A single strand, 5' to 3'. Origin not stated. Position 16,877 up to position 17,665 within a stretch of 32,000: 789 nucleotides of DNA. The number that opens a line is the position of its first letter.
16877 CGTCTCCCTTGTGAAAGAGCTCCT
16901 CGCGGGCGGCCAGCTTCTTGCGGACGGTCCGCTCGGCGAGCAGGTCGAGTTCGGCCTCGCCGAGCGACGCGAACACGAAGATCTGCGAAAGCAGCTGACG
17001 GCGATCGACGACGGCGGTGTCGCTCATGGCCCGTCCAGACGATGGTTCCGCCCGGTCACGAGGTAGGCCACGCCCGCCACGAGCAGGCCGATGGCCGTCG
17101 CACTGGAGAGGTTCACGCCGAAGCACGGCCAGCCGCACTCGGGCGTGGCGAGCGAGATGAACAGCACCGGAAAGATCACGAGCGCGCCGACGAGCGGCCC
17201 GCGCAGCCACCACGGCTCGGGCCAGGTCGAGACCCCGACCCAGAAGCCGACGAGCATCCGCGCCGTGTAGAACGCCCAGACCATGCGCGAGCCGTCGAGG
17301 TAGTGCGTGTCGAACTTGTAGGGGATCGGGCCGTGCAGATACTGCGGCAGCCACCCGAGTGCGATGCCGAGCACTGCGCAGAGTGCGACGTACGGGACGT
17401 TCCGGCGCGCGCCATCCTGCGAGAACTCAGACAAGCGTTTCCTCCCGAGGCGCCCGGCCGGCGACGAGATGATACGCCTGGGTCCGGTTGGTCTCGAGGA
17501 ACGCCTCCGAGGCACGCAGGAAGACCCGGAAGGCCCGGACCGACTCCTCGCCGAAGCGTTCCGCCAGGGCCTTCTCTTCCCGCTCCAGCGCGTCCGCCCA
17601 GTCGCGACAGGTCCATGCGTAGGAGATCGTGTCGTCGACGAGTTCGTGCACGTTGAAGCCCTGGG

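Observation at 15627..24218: Giant gene, methyltransferase, 4-TM protein and Crp regulator chained by overlapping stop/start codons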

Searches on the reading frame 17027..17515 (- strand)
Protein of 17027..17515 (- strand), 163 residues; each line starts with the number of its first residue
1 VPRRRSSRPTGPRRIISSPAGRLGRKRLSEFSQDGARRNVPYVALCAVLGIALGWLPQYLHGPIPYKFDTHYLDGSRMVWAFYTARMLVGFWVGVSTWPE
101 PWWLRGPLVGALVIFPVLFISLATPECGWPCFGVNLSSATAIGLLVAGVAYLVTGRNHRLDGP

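Call 5: search_protein_families(library=pfam, proteins=[window:17027-17515:-], max_evalue=0.01)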
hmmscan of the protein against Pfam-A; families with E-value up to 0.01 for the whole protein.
window:17027-17515:- (163 aa): 0 families

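Call 6: search_protein_families(library=ncbifam, proteins=[window:17027-17515:-], max_evalue=0.01)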
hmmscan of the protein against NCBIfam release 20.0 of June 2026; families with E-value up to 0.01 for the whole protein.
window:17027-17515:- (163 aa): 0 families

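Call 7: find_homologous_proteins(query=window:17027-17515:-, max_evalue=0.001)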
Query window:17027-17515:- (163 aa): 135 proteins with E <= 0.001 among 357 candidates; the best 120 are listed.
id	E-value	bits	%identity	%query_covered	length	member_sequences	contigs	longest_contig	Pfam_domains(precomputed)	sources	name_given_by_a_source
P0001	1.5e-88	313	99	83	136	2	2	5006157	-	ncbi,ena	-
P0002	4.7e-67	243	76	82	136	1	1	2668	-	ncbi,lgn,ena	-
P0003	1.1e-66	242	78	81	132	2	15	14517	-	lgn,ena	-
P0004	6.5e-57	210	72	74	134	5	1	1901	-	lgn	-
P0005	4.2e-56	208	67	79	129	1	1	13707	-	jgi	jgi:hypothetical protein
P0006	6.4e-55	204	72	64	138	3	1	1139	-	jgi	jgi:hypothetical protein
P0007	6.4e-54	200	67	75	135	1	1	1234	-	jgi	jgi:hypothetical protein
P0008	2.8e-53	198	64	81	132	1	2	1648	-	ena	-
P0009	4.8e-53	198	63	81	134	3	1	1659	-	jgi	jgi:hypothetical protein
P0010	4.3e-52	195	68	74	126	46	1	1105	-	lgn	-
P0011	4.3e-51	191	65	75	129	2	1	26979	-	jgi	jgi:hypothetical protein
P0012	9.2e-50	187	68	63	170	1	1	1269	-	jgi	jgi:hypothetical protein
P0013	1.8e-48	183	67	72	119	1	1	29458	-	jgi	jgi:hypothetical protein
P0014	3.6e-46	175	65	75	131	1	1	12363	-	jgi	jgi:hypothetical protein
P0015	2.8e-45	172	65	64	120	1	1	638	-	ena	-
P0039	8.9e-41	158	57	74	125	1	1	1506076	-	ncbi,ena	-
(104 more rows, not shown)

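Call 8: find_encoding_contigs(protein=P0001, flank=10000, max_places=3)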
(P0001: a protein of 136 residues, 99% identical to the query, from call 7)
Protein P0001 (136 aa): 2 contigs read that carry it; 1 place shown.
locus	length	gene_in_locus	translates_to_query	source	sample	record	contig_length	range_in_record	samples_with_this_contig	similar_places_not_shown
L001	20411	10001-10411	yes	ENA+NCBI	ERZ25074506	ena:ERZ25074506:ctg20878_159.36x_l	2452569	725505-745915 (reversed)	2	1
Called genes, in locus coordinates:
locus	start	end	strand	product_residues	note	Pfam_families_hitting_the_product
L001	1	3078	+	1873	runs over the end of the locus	-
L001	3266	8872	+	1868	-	-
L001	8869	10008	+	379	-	PF02353:CMAS, PF13489:Methyltransf_23, PF08241:Methyltransf_11, PF08242:Methyltransf_12, PF13649:Methyltransf_25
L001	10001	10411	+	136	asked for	-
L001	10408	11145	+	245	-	PF00027:cNMP_binding, PF13545:HTH_Crp_2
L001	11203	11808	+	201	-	PF00027:cNMP_binding, PF13545:HTH_Crp_2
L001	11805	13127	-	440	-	-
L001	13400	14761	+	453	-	PF01734:Patatin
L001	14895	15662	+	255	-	PF05742:TANGO2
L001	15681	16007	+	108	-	-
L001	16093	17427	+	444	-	PF08245:Mur_ligase_M, PF27239:FOL3_C, PF02875:Mur_ligase_C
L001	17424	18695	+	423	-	PF07690:MFS_1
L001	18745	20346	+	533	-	PF00501:AMP-binding, PF13193:AMP-binding_C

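Call 9: find_encoding_contigs(protein=P0039, flank=10000, max_places=3)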
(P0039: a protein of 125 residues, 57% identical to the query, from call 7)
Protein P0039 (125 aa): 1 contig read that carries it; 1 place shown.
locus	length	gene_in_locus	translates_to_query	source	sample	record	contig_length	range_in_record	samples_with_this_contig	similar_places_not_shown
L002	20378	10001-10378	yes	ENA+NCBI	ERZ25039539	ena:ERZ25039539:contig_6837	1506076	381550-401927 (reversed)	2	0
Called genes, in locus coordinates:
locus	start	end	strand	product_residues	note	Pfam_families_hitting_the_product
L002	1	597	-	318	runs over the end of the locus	PF04909:Amidohydro_2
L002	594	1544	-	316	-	PF00561:Abhydrolase_1, PF12146:Hydrolase_4, PF12697:Abhydrolase_6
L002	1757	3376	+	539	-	-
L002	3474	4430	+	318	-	PF00535:Glycos_transf_2, PF13641:Glyco_tranf_2_3 (weak)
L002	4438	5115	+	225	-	PF13489:Methyltransf_23, PF07021:MetW (weak), PF13847:Methyltransf_31, PF08241:Methyltransf_11, PF08242:Methyltransf_12, PF13649:Methyltransf_25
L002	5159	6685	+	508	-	PF15892:BNR_4 (faint)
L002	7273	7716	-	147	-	PF00903:Glyoxalase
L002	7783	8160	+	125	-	PF12840:HTH_20, PF01022:HTH_5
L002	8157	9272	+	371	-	PF01758:SBF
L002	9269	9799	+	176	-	PF01451:LMWPc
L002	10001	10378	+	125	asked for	-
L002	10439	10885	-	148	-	PF00196:GerE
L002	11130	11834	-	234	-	-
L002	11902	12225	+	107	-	-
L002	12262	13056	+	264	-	PF00534:Glycos_transf_1, PF13692:Glyco_trans_1_4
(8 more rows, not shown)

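Call 11: find_related_loci(query=A1, collection=genome_contigs, flank=10000)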
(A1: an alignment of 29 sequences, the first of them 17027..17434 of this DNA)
Query A1 (136 aa) in genome_contigs; peptide patterns used: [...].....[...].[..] (x = any residue, [..] = any of these).
62 stretches matched a pattern; 54 encode a relative of the query (tblastn E <= 1e-3); 54 distinct loci.
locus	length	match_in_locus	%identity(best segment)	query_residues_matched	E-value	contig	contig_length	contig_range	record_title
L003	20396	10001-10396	53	5-136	8e-47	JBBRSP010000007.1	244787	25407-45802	MAG: Candidatus Binatia bacterium isolate La2_metabat2.097 La2_metabat2.097_K_1879070L244787_cov_24.9917, whole genome s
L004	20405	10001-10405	55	2-131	1e-46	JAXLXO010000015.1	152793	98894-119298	MAG: Candidatus Binatia bacterium isolate STL-DESB3 C3.115.fa-15, whole genome shotgun sequence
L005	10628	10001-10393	55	3-134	6e-45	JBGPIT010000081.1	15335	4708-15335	MAG: Candidatus Binatia bacterium isolate OBJ_0618_7090110_327 k141_3838907_length_15335_cov_25.6262, whole genome shotg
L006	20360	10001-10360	60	12-131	2e-44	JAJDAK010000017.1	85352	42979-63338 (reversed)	MAG: Deltaproteobacteria bacterium isolate OFTM388 OFTM388_16, whole genome shotgun sequence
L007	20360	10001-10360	60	13-132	3e-44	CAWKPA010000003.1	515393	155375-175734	MAG: uncultured delta proteobacterium isolate MFD09779.bin.1.362 genome assembly, contig: contig_4085, whole genome shot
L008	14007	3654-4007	59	13-130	3e-44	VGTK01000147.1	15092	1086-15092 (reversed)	MAG: Deltaproteobacteria bacterium isolate K_Offshore_80m_m2_211 K_Offshore_80m_m2_211_Ga0194132_10008189, whole genome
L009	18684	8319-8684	56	10-131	3e-44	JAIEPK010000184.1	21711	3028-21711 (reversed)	MAG: Candidatus Binatia bacterium isolate co.spades.DASTOOL.2.5kb_007 c_000000437838, whole genome shotgun sequence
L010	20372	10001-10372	56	8-131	4e-44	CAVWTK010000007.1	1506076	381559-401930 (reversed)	MAG: uncultured bacterium isolate MFD05442.bin.2.281 genome assembly, contig: contig_6837, whole genome shotgun sequence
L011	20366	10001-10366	55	10-131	1e-43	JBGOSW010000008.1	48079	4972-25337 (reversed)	MAG: Candidatus Binatia bacterium isolate OBJ_0618_7090110_177 k141_3616612_length_48079_cov_77.8950, whole genome shotg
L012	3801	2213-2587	55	10-134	5e-43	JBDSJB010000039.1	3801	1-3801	MAG: Candidatus Binatia bacterium isolate cluster1_bin.312 k127_3737713, whole genome shotgun sequence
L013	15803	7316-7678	52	11-131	1e-42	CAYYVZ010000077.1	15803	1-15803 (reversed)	MAG TPA_asm: uncultured Myxococcales bacterium isolate binchicken_co105_106 genome assembly, contig: NODE_4676_length_15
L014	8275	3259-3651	53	1-131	1e-42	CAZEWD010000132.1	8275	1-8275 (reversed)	MAG TPA_asm: uncultured Candidatus Binatia bacterium isolate SRP263991_co5_163 genome assembly, contig: NODE_16960_lengt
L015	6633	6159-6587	48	2-136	2e-42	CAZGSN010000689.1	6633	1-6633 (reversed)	MAG TPA_asm: uncultured Candidatus Binatia bacterium isolate binchicken_co200_33 genome assembly, contig: k141_712035, w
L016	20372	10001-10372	52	11-134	8e-42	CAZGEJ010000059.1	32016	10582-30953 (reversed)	MAG TPA_asm: uncultured Candidatus Binatia bacterium isolate binchicken_co319_203 genome assembly, contig: NODE_1758_len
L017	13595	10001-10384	53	5-131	1e-41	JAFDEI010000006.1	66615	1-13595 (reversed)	MAG: Deltaproteobacteria bacterium isolate Meg19_46_Bin_116 Meg19_46_Bin_116_scaffold_878, whole genome shotgun sequence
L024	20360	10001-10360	52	12-131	2e-39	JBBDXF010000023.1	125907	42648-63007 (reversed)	MAG: Myxococcota bacterium isolate LejiaD_71_22 Lejia_D_295_length_125907_cov_13, whole genome shotgun sequence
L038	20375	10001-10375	49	12-136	4e-37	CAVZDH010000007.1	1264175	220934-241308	MAG: uncultured delta proteobacterium isolate MFD00822.bin.1.245 genome assembly, contig: contig_71692, whole genome sho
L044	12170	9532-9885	50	14-131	2e-35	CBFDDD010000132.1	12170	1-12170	MAG TPA_asm: uncultured Myxococcales bacterium isolate SRR26215691_binner13_Refined_41 genome assembly, contig: ERZ25073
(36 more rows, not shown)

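Call 23: search_protein_families(library=pfam, proteins=[L038:1574-6418:+], max_evalue=0.001)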
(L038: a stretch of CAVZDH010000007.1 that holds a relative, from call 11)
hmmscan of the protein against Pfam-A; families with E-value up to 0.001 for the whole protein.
L038:1574-6418:+ (1614 aa): 5 families
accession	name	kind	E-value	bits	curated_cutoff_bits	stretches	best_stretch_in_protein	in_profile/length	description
PF13191.12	AAA_16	-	7.5e-42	144.1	32.6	2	211-386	1-166/167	AAA ATPase domain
PF00211.25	Guanylate_cyc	-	2.6e-36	125.4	21.9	2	482-640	7-163/183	Adenylate and Guanylate cyclase catalytic domain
PF13401.12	AAA_22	-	1.3e-06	29.2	27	0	233-397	4-129/130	AAA domain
PF05729.18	NACHT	-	7.4e-05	23.1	26.7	0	235-260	1-26/167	NACHT domain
PF25199.1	nSTAND_NTPase5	-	0.00099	19.4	34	0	213-267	19-75/145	Novel STAND NTPase 5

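Call 28: search_protein_families(library=ncbifam, proteins=[window:17027-17434:-], max_evalue=10)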
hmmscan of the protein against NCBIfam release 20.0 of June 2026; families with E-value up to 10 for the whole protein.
window:17027-17434:- (136 aa): 1 family
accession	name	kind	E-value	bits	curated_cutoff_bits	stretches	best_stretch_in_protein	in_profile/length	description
NF041559.1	BTH_I2691_fam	subfamily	0.3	9.5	150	1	40-124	753-816/858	T6SS effector BTH_I2691 family protein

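Call 34: predict_structure(alignment_id=A1)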
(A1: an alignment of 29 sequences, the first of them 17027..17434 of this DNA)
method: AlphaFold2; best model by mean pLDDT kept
length: 136 residues; sequences in the alignment: 29
mean_pLDDT: 91.5   pTM: 0.85
mean pLDDT of the five models: 91.5, 90.4, 89.7, 88.3, 84.8
residues with pLDDT >= 90: 103; 70-90: 22; 50-70: 10; < 50: 1
segments of 3 or more residues with pLDDT < 50: none
pLDDT, mean of each block of 10 residues (from residue 1): 61 93 95 86 91 95 98 98 98 92 95 98 96 83
secondary structure, 60 per line:
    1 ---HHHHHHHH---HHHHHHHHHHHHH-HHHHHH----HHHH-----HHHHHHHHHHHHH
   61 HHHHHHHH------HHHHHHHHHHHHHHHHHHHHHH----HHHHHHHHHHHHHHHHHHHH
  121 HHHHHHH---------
elements in order: H4-11 H15-27 H29-34 H39-42 H48-68 H75-96 H101-127

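Call 36: search_protein_representatives(alignment_id=A1)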
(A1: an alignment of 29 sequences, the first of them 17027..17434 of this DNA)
Query: 29 sequences, 126 profile positions. Proteins with E-value up to 0.001 (for the whole library): 72; up to 1e-10: 49; up to 1e-30: 9. The best 72 are listed.
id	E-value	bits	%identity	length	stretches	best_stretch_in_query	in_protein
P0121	2.2e-51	189.4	-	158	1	5-124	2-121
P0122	9.4e-49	181.0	-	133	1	7-124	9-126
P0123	1.1e-46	174.2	-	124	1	4-124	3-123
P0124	1.9e-37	144.4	-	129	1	4-94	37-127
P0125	1.5e-36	141.5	-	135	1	3-96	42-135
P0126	9.4e-36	138.9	-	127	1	4-88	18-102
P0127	4.2e-33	130.4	-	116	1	5-95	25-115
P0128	1.4e-32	128.6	-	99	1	5-95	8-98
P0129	1.3e-31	125.6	-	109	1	3-82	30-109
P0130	1.2e-29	119.1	-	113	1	6-96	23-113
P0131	6.7e-29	116.8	-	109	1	45-124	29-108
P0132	1.7e-28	115.5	-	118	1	4-75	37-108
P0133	9.5e-27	109.8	-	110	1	5-82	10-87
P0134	1.8e-26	108.9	-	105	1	3-74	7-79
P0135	8.2e-26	106.8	-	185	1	4-124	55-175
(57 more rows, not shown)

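Call 37: fold_search(model_id=the predicted structure, library=pdb)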
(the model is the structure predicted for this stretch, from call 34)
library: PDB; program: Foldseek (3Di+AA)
matches with E <= 10: 134; with E <= 0.001: 0
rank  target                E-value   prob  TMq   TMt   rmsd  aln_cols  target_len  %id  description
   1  6pe4_H                7.5e-01  0.16  0.25  0.22  12.1       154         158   13  Yeast Vo motor in complex with 1 VopQ molecule (released 2020-05-20)
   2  6xby_b                7.8e-01  0.18  0.28  0.20  15.1       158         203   14  Cryo-EM structure of V-ATPase from bovine brain, state 2 (released 2020-08-19)
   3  6c6l_D                9.1e-01  0.14  0.25  0.22  12.1       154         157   13  Yeast Vacuolar ATPase Vo in lipid nanodisc (released 2018-03-21)
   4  5ohf_C                1.1e+00  0.11  0.21  0.19  14.0       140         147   14  Globin sensor domain of AfGcHK (FeIII form) in complex with cyanide, partially reduced (released 2017-11-08)
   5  6c6l_H                1.2e+00  0.11  0.25  0.22  13.5       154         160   14  Yeast Vacuolar ATPase Vo in lipid nanodisc (released 2018-03-21)
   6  6o7u_o                1.5e+00  0.15  0.28  0.25  11.8       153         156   12  Saccharomyces cerevisiae V-ATPase Stv1-VO (released 2019-04-03)
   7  5tj5_B                1.6e+00  0.13  0.28  0.23   9.5       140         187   14  Atomic model for the membrane-embedded motor of a eukaryotic V-ATPase (released 2016-10-26)
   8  6xbw_c                1.6e+00  0.11  0.26  0.24  14.9       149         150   15  Cryo-EM structure of V-ATPase from bovine brain, state 1 (released 2020-08-19)
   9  8uca_AM               1.7e+00  0.21  0.34  0.33   6.4       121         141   15  Formation of I2+III2 supercomplex rescues respiratory chain defects (released 2025-01-15)
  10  6vq6_g                1.8e+00  0.08  0.21  0.20  16.0       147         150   14  Mammalian V-ATPase from rat brain - composite model of rotational state 1 bound to ADP and SidK (built from focused re (released 2020-03-18)
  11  6c6l_E                1.9e+00  0.10  0.26  0.23  13.6       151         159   12  Yeast Vacuolar ATPase Vo in lipid nanodisc (released 2018-03-21)
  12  5ohe_A                1.9e+00  0.08  0.23  0.21  14.4       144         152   14  Globin sensor domain of AfGcHK (FeIII form) in complex with cyanide (released 2017-11-08)
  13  5jki                  2.1e+00  0.20  0.33  0.26   8.0       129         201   18  Crystal structure of the first transmembrane PAP2 type phosphatidylglycerolphosphate phosphatase from Bacillus subtilis (released 2017-02-22)
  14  5ohe_F                2.1e+00  0.14  0.32  0.29  16.0       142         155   14  Globin sensor domain of AfGcHK (FeIII form) in complex with cyanide (released 2017-11-08)
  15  6o7t_h                2.1e+00  0.12  0.29  0.25  11.9       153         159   13  Saccharomyces cerevisiae V-ATPase Vph1-VO (released 2019-04-03)
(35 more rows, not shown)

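Call 41: find_encoding_contigs(protein=P0003, flank=10000, max_places=3)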
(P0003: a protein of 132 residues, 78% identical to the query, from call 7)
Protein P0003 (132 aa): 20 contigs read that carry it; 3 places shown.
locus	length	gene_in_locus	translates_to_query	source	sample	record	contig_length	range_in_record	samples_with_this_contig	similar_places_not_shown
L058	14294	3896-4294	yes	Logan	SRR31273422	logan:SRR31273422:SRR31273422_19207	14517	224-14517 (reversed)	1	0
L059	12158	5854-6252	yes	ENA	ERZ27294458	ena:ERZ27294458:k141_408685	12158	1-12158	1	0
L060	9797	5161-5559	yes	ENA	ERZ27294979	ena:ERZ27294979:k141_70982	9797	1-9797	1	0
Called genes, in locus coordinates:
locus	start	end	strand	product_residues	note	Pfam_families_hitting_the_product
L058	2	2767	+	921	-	?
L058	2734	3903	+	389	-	PF02353:CMAS, PF01728:FtsJ (weak), PF13489:Methyltransf_23, PF08241:Methyltransf_11, PF08242:Methyltransf_12, PF13649:Methyltransf_25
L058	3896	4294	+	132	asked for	-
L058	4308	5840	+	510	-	PF02310:B12-binding, PF04055:Radical_SAM, PF13282:DUF4070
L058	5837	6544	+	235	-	PF00027:cNMP_binding, PF13545:HTH_Crp_2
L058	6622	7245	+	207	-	PF00027:cNMP_binding, PF13545:HTH_Crp_2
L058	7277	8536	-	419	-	-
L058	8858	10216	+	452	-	PF01734:Patatin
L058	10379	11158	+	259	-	PF05742:TANGO2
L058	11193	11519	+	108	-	-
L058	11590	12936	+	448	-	PF08245:Mur_ligase_M, PF02875:Mur_ligase_C, PF27239:FOL3_C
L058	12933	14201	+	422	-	PF07690:MFS_1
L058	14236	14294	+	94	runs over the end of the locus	?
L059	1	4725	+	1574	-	?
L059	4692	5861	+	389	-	PF02353:CMAS, PF01728:FtsJ (weak), PF13489:Methyltransf_23, PF08241:Methyltransf_11, PF08242:Methyltransf_12, PF13649:Methyltransf_25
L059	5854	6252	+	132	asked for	-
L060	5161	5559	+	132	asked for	-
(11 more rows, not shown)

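Call 42: find_encoding_contigs(protein=P0005, flank=10000, max_places=2)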
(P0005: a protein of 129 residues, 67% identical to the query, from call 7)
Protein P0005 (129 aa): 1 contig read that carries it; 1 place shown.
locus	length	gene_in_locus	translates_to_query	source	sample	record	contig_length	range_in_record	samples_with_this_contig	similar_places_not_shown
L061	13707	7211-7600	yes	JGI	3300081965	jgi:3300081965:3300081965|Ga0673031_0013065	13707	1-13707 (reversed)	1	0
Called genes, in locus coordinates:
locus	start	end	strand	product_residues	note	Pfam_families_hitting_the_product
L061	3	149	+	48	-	?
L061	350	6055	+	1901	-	PF07676:PD40 (faint)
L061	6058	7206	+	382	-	PF25371:DUF7884 (faint), PF02353:CMAS, PF01728:FtsJ (weak), PF13489:Methyltransf_23, PF13649:Methyltransf_25, PF08241:Methyltransf_11, PF08242:Methyltransf_12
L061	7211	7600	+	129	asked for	-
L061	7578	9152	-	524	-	PF20154:LNT_N, PF00795:CN_hydrolase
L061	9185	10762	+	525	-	PF02310:B12-binding, PF04055:Radical_SAM, PF13282:DUF4070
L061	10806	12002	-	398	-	-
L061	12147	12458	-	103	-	-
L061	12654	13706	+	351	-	?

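Call 43: find_encoding_contigs(protein=P0011, flank=10000, max_places=2)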
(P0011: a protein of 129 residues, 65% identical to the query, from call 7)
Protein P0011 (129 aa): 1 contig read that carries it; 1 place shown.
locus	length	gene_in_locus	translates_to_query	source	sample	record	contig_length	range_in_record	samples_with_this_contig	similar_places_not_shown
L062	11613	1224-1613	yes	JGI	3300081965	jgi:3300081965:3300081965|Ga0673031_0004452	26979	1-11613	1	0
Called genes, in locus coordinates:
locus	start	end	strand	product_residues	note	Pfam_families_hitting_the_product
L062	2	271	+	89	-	?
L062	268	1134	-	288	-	PF00296:Bac_luciferase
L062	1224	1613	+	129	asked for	-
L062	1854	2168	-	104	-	-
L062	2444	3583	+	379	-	PF04909:Amidohydro_2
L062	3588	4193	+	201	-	PF14597:Lactamase_B_5, PF00753:Lactamase_B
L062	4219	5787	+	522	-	PF00881:Nitroreductase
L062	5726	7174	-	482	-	PF03007:WS_DGAT_cat, PF06974:WS_DGAT_C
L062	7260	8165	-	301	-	PF00126:HTH_1, PF03466:LysR_substrate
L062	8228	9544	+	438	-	PF00464:SHMT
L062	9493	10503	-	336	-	PF01965:DJ-1_PfpI, PF00165:HTH_AraC (weak), PF12833:HTH_18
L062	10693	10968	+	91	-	PF14026:SCO4226-like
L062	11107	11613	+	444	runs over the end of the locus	PF03448:MgtE_N, PF00571:CBS, PF01769:MgtE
